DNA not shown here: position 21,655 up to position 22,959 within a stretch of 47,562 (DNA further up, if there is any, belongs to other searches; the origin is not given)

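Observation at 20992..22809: Chimeric prepilin combining a class III signal, a pilin head, three Flg_new repeats and a 10-Cys tail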

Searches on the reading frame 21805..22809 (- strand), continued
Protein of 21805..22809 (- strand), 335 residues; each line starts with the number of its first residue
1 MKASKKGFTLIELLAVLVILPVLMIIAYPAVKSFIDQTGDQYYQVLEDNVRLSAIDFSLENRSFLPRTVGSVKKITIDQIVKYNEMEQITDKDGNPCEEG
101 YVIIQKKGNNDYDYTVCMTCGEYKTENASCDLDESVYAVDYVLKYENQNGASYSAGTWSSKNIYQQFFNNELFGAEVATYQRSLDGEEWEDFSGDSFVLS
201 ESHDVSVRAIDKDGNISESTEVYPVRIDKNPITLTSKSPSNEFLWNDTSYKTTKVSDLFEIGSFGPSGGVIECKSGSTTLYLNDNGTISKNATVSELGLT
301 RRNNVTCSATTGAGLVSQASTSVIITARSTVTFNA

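Call 94: find_encoding_contigs(protein=P0289, flank=10000, max_places=1)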
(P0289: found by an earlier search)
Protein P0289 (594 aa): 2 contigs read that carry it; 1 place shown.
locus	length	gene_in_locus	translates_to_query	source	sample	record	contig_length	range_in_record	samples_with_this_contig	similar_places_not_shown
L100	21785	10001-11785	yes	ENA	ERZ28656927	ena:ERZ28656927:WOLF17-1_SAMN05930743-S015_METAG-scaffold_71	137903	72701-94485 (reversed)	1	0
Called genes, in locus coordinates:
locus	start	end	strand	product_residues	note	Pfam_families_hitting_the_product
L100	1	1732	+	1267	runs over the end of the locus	-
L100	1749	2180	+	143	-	PF17424:DUF5411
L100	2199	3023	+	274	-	-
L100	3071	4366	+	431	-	PF00437:T2SSE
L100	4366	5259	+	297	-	-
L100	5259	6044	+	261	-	-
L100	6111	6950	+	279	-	PF01522:Polysacc_deac_1 (faint)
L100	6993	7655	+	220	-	-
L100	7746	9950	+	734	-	PF07963:N_methyl, PF09479:Flg_new, PF18998:Flg_new_2 (weak)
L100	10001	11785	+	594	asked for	PF07963:N_methyl (weak)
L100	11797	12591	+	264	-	-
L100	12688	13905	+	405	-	PF13240:Zn_Ribbon_1 (weak), PF13248:Zn_ribbon_3 (weak)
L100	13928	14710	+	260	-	PF04893:Yip1 (weak)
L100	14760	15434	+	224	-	PF00625:Guanylate_kin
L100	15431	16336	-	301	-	PF11858:DUF3378, PF01351:RNase_HII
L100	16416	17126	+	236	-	PF02674:Colicin_V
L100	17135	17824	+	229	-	-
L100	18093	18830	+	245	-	PF01966:HD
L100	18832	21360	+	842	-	PF00133:tRNA-synt_1, PF01406:tRNA-synt_1e (faint), PF09334:tRNA-synt_1g, PF13603:tRNA-synt_1_2 (faint), PF09334:tRNA-synt_1g, PF00133:tRNA-synt_1, PF08264:Anticodon_1, PF10458:Val_tRNA-synt_C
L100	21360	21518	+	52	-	-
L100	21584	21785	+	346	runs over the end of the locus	PF00579:tRNA-synt_1b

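Call 96: search_protein_families(library=pfam, proteins=[L100:140-1732:+, L100:1749-2180:+, L100:2199-3023:+, L100:3071-4366:+, L100:4366-5259:+, L100:5259-6044:+, L100:6111-6950:+, L100:6993-7655:+, L100:11797-12591:+, L100:7746-9950:+], max_evalue=0.5)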
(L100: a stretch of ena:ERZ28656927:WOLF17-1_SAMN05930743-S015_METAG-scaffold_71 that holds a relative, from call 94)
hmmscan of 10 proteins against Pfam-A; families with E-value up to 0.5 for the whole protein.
L100:140-1732:+ (530 aa): 1 family
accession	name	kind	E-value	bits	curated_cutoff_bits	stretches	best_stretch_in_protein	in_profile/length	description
PF18885.6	DUF5648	-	0.18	12.5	25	0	309-356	45-91/134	Domain of unknown function (DUF5648)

L100:1749-2180:+ (143 aa): 1 family
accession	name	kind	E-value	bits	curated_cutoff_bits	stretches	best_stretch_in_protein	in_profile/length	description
PF17424.7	DUF5411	-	1.7e-47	161.2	30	1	1-132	1-134/134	Family of unknown function (DUF5411)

L100:2199-3023:+ (274 aa): 2 families
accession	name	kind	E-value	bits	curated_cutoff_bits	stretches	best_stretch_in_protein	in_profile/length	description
PF16976.10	RcpC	-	2.5e-05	24.6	28.8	1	123-214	8-95/114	Flp pilus assembly protein RcpC/CpaB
PF08666.17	SAF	-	0.0014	19.6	21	1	46-94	2-50/63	SAF domain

L100:3071-4366:+ (431 aa): 24 families
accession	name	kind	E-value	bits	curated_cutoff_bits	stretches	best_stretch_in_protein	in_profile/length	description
PF00437.27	T2SSE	-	9.2e-26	90.8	24.9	1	96-270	103-272/370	Type II/IV secretion system protein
PF20720.3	nSTAND3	-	0.0014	18.7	27.2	1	121-184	1-64/155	Novel STAND NTPase 3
PF07724.20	AAA_2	-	0.0047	17.4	27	1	139-214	5-79/166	AAA domain (Cdc48 subfamily)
PF00270.35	DEAD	-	0.0057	16.8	26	1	130-176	7-57/167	DEAD/DEAH box helicase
PF13238.12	AAA_18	-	0.0058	17.5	29.4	1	140-205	1-66/128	AAA domain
PF13401.12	AAA_22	-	0.0086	16.8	27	1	140-172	8-33/130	AAA domain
PF10412.15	TrwB_AAD_bind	-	0.017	14.4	20.5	1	139-231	17-97/387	Type IV secretion-system coupling protein DNA-binding domain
PF07728.20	AAA_5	-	0.018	15.5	22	1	139-220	1-77/139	AAA domain (dynein-related subfamily)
PF02492.25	cobW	-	0.018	15.1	20.7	1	140-180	3-44/180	CobW/HypB/UreG, nucleotide-binding domain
PF01580.24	FtsK_SpoIIIE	-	0.021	14.7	24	1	138-157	40-59/221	FtsK/SpoIIIE family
PF00910.28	RNA_helicase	-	0.022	15.7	21.5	1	140-164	1-25/105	RNA helicase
PF16796.11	Microtub_bd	-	0.027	14.8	27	1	118-156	71-110/155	Microtubule binding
PF00158.32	Sigma54_activat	-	0.044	13.9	20.2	1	120-169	5-55/168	Sigma-54 interaction domain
PF14532.12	Sigma54_activ_2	-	0.047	14.4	25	1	126-176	10-60/138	Sigma-54 interaction domain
PF02367.23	TsaE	-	0.064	13.7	26.6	1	123-162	7-46/128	Threonylcarbamoyl adenosine biosynthesis protein TsaE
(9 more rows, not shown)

L100:4366-5259:+ (297 aa): 1 family
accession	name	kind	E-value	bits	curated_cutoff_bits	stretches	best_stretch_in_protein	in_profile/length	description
PF13067.11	DUF3930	-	0.046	13.9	25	1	86-105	24-43/51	Protein of unknown function (DUF3930)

L100:5259-6044:+ (261 aa): 2 families
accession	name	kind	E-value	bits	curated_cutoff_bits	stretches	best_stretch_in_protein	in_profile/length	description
PF11674.13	DUF3270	-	0.011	16.4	25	1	43-99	24-81/86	Protein of unknown function (DUF3270)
PF10423.15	AMNp_N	-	0.19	11.9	27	1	108-147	67-106/154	Bacterial AMP nucleoside phosphorylase N-terminus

L100:6111-6950:+ (279 aa): 3 families
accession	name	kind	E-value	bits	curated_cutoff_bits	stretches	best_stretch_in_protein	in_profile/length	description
PF01522.26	Polysacc_deac_1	-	1.1e-05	25.9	23.1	1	117-171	9-63/124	Polysaccharide deacetylase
PF06810.17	Phage_scaffold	-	0.049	14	35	1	33-83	98-147/170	Phage capsid assembly scaffolding protein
PF13344.12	Hydrolase_6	-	0.094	13.2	27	1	136-205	26-94/101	Haloacid dehalogenase-like hydrolase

L100:6993-7655:+ (220 aa): 1 family
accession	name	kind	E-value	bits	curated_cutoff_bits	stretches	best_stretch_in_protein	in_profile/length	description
PF23171.1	bHLH_HIF1A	-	0.094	13.4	27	1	31-59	32-62/80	Hypoxia-inducible factor 1-alpha bHLH domain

L100:11797-12591:+ (264 aa): 1 family
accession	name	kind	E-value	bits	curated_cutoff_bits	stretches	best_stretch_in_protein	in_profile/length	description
PF25184.1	YxzE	-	0.072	14.6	40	1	8-44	3-39/65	YxzE-like putative bacteriocin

L100:7746-9950:+ (734 aa): 5 families
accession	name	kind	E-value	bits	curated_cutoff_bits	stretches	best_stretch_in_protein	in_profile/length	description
PF09479.16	Flg_new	-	1.4e-20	73.6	27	2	461-526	1-64/65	Listeria-Bacteroides repeat domain (List_Bact_rpt)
PF18998.6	Flg_new_2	-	5.7e-09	36.3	23.6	2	461-530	1-71/73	Divergent InlB B-repeat domain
PF07963.17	N_methyl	-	5.1e-08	32.6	21.2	1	1-27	1-27/27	Prokaryotic N-terminal methylation motif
PF07419.17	PilM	-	0.036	14.4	25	1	644-689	41-86/136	PilM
PF11687.14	DUF3284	-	0.35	11.2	23.7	0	262-311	33-82/119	Domain of unknown function (DUF3284)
